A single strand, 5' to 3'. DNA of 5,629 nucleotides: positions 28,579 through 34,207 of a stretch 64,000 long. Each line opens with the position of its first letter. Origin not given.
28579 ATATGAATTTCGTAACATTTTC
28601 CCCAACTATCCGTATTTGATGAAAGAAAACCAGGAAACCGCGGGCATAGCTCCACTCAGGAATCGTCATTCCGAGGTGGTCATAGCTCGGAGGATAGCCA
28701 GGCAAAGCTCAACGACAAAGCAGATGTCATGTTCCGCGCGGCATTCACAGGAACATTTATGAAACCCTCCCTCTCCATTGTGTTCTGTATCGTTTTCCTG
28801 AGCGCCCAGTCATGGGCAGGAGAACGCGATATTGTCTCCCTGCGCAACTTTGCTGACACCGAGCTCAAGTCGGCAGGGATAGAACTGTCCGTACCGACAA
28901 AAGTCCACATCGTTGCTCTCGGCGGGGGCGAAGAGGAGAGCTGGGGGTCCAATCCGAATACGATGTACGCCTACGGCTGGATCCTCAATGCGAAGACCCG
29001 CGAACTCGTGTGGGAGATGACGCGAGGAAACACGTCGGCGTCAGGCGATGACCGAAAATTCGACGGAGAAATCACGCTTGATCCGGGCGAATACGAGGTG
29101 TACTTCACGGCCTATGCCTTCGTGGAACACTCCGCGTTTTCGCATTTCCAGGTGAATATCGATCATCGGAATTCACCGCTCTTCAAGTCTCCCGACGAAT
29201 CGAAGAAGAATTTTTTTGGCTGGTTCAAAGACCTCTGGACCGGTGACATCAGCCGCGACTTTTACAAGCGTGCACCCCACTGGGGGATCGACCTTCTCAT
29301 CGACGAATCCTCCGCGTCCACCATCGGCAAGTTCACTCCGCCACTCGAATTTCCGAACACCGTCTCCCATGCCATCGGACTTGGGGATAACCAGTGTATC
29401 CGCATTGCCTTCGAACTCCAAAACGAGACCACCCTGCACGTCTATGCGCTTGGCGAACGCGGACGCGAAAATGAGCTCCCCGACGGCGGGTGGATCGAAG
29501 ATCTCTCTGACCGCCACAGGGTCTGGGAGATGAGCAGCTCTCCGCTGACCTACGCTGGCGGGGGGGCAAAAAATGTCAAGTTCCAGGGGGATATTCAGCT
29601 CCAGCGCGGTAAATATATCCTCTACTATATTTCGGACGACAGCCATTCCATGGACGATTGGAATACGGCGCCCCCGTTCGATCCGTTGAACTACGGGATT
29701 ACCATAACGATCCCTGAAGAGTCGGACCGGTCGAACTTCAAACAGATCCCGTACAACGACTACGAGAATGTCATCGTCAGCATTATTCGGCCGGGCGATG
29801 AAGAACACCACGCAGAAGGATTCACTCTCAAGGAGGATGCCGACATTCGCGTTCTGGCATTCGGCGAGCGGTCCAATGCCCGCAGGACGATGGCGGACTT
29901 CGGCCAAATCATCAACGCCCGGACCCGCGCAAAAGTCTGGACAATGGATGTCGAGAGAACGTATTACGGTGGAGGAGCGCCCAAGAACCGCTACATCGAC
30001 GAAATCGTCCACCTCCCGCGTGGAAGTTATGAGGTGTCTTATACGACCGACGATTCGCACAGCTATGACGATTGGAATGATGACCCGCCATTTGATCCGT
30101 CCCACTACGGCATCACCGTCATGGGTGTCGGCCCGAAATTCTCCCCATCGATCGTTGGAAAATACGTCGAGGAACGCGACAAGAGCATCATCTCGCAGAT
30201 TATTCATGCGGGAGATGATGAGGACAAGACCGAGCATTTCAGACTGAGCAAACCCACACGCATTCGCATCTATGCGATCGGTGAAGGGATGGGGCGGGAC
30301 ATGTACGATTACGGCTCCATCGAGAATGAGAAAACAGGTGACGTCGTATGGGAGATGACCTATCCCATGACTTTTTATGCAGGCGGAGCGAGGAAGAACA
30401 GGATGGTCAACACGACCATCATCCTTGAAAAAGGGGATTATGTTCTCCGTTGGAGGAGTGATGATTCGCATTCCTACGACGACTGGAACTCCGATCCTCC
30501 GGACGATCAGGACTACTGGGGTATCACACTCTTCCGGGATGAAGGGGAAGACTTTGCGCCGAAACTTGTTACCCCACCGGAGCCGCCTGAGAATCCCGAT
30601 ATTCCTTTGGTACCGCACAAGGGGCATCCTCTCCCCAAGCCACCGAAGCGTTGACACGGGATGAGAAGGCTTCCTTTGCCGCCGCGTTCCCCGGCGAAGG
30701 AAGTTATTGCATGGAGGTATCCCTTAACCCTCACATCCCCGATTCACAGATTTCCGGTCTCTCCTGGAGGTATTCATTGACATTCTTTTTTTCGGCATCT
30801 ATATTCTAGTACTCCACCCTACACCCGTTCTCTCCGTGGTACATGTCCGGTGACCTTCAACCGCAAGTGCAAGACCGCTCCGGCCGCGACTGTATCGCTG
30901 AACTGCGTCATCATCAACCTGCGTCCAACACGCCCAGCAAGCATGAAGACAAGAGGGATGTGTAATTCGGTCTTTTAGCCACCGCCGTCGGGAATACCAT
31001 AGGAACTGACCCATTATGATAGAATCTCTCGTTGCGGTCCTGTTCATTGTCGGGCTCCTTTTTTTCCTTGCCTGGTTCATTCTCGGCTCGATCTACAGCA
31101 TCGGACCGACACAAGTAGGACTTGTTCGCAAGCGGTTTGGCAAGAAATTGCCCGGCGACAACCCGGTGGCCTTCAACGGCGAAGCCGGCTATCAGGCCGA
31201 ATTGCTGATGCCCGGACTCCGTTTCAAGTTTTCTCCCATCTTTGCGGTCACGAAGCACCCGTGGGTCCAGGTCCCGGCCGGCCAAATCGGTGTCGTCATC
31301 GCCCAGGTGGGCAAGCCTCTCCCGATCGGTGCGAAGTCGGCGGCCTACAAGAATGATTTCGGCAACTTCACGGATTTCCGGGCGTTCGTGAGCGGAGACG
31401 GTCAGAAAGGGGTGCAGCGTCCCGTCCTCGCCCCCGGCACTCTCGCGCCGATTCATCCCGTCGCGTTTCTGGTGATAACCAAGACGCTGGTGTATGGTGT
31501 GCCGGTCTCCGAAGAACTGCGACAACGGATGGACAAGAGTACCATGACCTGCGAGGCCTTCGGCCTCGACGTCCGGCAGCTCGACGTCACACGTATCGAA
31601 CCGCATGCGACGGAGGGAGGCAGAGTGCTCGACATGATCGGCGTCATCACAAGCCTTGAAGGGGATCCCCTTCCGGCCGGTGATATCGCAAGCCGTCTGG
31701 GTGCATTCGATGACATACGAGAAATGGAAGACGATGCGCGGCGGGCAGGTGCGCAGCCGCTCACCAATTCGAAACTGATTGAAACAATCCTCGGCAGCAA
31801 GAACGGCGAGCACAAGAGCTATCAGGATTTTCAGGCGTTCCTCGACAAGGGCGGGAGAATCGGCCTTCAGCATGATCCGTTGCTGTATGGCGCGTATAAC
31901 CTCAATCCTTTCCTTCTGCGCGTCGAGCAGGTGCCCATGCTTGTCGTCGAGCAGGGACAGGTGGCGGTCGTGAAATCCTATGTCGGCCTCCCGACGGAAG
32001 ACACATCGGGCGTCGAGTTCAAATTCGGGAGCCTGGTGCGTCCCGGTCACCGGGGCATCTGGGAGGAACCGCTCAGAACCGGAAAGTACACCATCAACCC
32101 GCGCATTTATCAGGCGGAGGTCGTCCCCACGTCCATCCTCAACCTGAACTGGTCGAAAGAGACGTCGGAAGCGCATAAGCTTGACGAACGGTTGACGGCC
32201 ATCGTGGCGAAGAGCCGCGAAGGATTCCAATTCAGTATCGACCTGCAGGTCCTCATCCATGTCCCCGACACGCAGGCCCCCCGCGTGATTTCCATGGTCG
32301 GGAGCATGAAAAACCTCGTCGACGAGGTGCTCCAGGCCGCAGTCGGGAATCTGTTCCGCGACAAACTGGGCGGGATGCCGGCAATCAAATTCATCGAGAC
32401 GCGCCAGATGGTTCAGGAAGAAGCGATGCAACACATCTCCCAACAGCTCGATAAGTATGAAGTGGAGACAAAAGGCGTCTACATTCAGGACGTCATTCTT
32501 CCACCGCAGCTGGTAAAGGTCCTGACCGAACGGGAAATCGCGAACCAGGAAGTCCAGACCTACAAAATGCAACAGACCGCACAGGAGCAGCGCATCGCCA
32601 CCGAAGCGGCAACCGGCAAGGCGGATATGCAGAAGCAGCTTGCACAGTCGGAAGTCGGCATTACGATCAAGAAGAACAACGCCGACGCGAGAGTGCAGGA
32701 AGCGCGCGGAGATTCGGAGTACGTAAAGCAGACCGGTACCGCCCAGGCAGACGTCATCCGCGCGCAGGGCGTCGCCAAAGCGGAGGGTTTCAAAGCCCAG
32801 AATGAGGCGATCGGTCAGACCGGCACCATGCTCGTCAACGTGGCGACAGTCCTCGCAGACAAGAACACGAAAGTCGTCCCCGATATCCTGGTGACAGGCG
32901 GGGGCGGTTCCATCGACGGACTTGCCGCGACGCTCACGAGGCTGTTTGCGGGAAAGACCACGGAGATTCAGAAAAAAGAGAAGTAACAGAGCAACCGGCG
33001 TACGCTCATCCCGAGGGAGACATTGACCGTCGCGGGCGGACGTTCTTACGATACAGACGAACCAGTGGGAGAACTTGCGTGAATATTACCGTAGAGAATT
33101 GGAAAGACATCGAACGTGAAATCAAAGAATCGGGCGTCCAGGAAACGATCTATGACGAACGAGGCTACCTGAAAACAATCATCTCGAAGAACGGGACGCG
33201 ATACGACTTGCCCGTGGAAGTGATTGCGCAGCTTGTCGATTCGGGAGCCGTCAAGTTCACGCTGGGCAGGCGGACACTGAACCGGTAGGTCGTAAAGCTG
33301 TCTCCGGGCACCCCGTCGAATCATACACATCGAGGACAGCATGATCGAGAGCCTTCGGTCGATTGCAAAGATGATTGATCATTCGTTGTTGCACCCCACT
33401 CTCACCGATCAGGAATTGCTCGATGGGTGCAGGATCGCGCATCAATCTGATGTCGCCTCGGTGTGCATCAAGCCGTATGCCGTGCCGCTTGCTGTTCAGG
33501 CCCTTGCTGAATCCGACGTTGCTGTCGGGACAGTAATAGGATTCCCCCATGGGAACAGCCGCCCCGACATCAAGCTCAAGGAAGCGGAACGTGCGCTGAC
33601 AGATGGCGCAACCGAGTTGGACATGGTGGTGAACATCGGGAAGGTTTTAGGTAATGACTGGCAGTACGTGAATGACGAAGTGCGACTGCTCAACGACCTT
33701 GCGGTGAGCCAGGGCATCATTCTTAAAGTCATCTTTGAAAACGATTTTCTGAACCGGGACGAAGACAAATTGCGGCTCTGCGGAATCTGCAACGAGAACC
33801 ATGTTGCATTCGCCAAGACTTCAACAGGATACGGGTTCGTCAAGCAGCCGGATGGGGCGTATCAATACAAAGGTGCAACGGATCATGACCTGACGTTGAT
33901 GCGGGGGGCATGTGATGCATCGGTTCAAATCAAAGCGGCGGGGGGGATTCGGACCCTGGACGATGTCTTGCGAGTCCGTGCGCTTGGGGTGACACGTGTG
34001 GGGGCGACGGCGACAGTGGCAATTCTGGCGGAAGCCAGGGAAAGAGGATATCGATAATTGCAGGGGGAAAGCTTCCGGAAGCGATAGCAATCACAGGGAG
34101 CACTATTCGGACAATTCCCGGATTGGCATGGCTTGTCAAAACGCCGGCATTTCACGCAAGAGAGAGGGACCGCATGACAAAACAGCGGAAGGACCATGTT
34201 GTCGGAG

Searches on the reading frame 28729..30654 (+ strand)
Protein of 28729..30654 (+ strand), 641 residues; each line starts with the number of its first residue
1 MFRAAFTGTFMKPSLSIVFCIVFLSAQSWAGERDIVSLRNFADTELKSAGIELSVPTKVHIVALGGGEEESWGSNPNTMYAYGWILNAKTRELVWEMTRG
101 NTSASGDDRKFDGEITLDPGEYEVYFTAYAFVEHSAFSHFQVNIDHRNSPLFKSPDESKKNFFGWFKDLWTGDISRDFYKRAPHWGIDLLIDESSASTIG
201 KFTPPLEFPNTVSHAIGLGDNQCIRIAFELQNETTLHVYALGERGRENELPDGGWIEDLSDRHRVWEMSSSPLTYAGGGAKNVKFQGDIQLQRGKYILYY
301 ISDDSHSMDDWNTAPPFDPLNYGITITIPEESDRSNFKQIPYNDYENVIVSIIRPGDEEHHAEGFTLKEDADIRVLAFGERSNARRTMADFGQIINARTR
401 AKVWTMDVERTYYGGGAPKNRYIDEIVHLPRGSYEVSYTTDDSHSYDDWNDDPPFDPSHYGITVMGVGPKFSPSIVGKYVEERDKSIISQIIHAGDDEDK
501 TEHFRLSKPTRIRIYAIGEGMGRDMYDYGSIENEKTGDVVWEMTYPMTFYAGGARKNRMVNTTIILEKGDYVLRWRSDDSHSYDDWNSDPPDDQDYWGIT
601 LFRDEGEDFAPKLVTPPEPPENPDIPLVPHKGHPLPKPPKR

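Call 10: search_protein_families(library=pfam, proteins=[window:28729-30654:+])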
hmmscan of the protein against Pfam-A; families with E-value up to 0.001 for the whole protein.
window:28729-30654:+ (641 aa): 0 families

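Call 47: search_protein_families(library=pfam, proteins=[window:28729-30654:+], max_evalue=1)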
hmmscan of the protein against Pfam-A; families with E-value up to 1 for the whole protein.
window:28729-30654:+ (641 aa): 1 family
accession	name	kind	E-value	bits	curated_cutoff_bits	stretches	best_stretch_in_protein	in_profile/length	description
PF16561.11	AMPK1_CBM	-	0.0099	16.5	26.8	0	541-585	23-61/85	Glycogen recognition site of AMP-activated protein kinase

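Call 48: search_protein_families(library=ncbifam, proteins=[window:28729-30654:+], max_evalue=0.1)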
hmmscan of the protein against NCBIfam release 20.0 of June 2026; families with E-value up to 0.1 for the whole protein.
window:28729-30654:+ (641 aa): 0 families

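Call 68: search_protein_families(library=phrogs, proteins=[window:28729-30654:+], max_evalue=0.1)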
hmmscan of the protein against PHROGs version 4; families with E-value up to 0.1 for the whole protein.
window:28729-30654:+ (641 aa): 0 families

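Call 69: search_protein_families(library=padloc, proteins=[window:28729-30654:+], max_evalue=0.01)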
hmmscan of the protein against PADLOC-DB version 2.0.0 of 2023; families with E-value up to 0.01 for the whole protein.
window:28729-30654:+ (641 aa): 0 families

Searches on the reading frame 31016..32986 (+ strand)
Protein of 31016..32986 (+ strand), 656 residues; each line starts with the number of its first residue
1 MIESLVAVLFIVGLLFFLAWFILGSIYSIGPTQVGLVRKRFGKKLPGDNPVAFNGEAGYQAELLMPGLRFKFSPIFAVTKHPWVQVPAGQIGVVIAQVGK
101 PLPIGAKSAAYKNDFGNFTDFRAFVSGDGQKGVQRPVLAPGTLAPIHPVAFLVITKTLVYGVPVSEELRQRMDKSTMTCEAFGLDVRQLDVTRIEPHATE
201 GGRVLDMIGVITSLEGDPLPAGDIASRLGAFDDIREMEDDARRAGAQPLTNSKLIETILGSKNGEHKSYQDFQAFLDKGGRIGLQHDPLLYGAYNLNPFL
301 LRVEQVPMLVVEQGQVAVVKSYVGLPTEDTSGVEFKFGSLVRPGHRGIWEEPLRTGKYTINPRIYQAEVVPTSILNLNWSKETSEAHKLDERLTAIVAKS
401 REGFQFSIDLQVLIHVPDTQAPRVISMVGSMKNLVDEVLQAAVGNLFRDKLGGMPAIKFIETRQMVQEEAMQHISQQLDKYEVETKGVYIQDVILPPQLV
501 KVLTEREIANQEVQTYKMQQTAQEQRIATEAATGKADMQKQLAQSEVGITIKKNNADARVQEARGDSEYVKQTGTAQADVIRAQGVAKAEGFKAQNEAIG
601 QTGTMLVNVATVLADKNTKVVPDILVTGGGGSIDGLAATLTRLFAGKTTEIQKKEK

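Call 10: search_protein_families(library=pfam, proteins=[window:31016-32986:+])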
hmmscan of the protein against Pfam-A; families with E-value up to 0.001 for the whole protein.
window:31016-32986:+ (656 aa): 1 family
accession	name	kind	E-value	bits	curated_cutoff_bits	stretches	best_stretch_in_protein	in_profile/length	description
PF01145.31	Band_7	-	4.4e-20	72.9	23.6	1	310-523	2-173/176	SPFH domain / Band 7 family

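Call 69: search_protein_families(library=padloc, proteins=[window:31016-32986:+], max_evalue=0.01)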
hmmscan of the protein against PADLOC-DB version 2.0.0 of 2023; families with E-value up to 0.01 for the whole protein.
window:31016-32986:+ (656 aa): 0 families

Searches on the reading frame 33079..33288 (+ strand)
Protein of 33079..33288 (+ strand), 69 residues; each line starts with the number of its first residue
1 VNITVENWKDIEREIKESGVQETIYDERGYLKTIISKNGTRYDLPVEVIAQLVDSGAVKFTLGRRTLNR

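Call 47: search_protein_families(library=pfam, proteins=[window:33079-33288:+], max_evalue=1)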
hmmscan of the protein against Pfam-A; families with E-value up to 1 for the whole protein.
window:33079-33288:+ (69 aa): 3 families
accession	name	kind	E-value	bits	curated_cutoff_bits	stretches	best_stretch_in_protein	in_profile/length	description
PF20455.3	DUF6708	-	0.07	13.3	27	1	2-52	52-98/200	Family of unknown function (DUF6708)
PF17950.7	SpmSyn_N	-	0.11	13.2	25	1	15-41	10-38/96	S-adenosylmethionine decarboxylase N -terminal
PF13223.11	DUF4031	-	0.14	12.9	25.6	1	18-61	34-65/76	Protein of unknown function (DUF4031)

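Call 68: search_protein_families(library=phrogs, proteins=[window:33079-33288:+], max_evalue=0.1)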
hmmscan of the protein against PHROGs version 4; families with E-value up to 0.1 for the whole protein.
window:33079-33288:+ (69 aa): 0 families

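Call 69: search_protein_families(library=padloc, proteins=[window:33079-33288:+], max_evalue=0.01)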
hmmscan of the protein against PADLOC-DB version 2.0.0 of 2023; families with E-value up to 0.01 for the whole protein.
window:33079-33288:+ (69 aa): 0 families

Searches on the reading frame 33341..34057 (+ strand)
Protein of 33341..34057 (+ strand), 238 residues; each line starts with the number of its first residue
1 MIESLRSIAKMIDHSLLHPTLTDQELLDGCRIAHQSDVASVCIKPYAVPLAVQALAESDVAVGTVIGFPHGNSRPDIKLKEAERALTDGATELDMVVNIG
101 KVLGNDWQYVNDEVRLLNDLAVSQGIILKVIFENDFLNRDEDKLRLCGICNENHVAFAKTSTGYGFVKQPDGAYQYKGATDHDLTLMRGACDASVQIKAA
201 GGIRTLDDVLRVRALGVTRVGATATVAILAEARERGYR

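Call 10: search_protein_families(library=pfam, proteins=[window:33341-34057:+])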
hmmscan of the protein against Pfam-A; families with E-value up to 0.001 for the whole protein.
window:33341-34057:+ (238 aa): 1 family
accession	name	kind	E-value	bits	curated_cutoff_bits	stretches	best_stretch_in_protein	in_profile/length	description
PF01791.15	DeoC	-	1.3e-09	38.5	23.8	1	9-217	3-220/229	DeoC/LacD family aldolase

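Call 59: find_encoding_contigs(protein=window:33341-34057:+, flank=3000, max_places=10)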
Protein window:33341-34057:+ (238 aa): 3 contigs read that carry it; 3 places shown.
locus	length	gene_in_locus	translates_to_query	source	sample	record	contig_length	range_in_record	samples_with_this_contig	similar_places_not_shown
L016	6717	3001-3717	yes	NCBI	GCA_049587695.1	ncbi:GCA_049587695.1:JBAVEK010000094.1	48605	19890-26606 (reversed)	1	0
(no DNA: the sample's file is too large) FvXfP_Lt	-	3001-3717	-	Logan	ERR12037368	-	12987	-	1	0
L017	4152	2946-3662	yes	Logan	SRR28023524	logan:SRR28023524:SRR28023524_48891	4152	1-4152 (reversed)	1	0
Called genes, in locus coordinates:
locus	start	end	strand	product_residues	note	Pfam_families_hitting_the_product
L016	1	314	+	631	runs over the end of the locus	-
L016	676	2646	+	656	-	PF01145:Band_7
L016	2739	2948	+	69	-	-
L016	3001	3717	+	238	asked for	PF01791:DeoC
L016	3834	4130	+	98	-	-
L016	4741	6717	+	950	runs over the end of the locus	PF13802:Gal_mutarotas_2, PF07691:PA14, PF01055:Glyco_hydro_31_2nd, PF21365:Glyco_hydro_31_3rd, PF17137:DUF5110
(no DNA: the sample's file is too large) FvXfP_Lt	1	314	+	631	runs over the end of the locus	-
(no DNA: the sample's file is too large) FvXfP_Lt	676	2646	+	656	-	PF01145:Band_7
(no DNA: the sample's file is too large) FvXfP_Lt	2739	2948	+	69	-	-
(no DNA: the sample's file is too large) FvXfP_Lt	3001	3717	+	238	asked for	PF01791:DeoC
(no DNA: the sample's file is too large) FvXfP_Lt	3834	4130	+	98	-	-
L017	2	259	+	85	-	?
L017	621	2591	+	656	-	PF01145:Band_7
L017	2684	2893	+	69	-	-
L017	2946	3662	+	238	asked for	PF01791:DeoC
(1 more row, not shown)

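Call 69: search_protein_families(library=padloc, proteins=[window:33341-34057:+], max_evalue=0.01)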
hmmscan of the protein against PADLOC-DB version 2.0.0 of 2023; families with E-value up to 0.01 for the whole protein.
window:33341-34057:+ (238 aa): 0 families
